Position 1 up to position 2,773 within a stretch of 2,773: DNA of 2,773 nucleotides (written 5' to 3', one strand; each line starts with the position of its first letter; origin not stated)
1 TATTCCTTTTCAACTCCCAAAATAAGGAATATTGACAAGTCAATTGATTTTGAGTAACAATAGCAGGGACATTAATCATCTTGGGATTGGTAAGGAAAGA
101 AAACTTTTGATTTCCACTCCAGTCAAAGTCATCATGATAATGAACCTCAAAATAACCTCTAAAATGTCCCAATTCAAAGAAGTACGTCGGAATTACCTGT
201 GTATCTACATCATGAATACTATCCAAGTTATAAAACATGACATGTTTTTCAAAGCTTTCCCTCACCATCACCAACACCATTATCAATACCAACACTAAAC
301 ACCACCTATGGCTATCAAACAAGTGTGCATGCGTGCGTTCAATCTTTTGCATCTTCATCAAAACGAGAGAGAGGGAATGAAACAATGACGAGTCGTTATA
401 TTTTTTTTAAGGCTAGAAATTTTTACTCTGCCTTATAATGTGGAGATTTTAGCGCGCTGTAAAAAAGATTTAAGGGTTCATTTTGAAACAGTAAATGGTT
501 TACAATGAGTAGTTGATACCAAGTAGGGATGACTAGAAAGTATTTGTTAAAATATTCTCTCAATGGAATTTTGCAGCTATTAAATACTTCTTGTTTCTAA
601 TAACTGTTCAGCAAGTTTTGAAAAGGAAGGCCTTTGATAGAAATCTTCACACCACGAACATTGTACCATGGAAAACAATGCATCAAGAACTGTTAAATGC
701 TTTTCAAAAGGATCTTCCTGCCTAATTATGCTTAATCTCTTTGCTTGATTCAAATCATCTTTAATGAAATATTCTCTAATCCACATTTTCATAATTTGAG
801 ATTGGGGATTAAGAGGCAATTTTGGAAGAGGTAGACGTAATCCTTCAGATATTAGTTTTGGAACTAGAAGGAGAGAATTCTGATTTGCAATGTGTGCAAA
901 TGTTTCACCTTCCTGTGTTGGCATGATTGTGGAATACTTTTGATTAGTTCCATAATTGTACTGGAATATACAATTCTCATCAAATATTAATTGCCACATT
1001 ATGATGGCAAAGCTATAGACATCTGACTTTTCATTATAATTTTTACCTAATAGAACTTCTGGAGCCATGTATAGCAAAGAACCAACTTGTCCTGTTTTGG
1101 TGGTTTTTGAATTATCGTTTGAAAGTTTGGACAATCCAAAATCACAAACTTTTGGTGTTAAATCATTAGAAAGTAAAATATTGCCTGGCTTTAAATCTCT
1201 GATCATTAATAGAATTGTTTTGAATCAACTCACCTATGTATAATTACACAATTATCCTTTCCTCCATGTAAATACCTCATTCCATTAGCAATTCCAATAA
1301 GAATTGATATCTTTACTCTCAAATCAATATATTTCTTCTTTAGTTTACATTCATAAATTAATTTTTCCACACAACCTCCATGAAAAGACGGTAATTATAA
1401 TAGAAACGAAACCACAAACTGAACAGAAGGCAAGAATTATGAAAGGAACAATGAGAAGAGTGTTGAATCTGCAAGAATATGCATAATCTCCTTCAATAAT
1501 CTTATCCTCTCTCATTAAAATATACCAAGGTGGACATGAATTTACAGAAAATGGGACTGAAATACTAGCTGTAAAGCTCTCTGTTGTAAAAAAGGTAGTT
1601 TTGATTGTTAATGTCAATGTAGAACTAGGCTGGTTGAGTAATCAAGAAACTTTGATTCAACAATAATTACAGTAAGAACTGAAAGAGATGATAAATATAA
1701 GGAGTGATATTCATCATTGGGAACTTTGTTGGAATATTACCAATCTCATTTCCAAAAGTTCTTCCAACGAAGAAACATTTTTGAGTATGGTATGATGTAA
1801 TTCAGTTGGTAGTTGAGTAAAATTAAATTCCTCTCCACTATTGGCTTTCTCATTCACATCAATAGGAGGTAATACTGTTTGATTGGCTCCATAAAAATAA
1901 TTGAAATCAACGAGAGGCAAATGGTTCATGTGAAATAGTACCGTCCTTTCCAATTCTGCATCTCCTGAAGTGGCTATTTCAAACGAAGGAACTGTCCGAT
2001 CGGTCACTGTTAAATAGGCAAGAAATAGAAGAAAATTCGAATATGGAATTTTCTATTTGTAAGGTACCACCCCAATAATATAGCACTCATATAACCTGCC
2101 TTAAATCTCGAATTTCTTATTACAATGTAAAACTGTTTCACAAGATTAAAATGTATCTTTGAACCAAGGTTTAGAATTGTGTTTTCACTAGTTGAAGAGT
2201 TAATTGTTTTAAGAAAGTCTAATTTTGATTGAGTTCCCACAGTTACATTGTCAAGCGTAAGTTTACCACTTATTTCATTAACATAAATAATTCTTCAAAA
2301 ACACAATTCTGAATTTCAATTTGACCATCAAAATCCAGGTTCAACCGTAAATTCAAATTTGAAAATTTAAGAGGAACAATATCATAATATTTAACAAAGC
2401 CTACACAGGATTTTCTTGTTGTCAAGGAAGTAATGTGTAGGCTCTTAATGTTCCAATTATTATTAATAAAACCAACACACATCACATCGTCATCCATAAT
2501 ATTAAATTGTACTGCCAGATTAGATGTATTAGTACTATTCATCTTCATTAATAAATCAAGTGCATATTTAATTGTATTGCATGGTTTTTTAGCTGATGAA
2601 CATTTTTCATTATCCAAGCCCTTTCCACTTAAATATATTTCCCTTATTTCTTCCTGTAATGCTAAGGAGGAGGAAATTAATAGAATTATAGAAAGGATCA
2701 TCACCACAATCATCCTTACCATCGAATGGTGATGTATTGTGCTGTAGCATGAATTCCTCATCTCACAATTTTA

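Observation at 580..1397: Kinase catalytic C-lobe is present, but no N-lobe is encoded anywhere in the window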

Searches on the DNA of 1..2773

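Call 43: search_rna_families(source=window, threshold=gathering)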
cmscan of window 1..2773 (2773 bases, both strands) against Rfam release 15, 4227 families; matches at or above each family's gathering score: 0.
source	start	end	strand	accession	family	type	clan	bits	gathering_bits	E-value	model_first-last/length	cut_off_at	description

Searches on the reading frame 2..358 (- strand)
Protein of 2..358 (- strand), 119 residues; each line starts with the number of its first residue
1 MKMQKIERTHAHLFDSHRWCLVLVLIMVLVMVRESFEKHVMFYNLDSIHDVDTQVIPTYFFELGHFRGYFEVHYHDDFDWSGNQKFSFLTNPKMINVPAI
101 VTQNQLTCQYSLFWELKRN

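Call 29: search_protein_families(library=pfam, max_evalue=1, proteins=[window:2-358:-])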
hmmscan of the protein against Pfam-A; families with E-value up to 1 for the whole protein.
seq(119 aa): 0 families

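Call 36: find_homologous_proteins(query=window:2-358:-)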
Query seq(119 aa): 1 candidates shared short words with the query, none scored E <= 0.001.
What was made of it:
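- Tried and rejected: No Pfam family (call 29) and no homologue (call 36).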

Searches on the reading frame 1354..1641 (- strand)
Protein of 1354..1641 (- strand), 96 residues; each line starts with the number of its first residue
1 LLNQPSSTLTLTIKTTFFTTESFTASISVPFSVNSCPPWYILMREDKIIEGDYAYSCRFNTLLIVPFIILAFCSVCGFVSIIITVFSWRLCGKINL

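Call 4: search_protein_families(library=pfam, max_evalue=1, proteins=[window:1354-1641:-])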
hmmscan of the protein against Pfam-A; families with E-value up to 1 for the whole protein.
seq(96 aa): 0 families
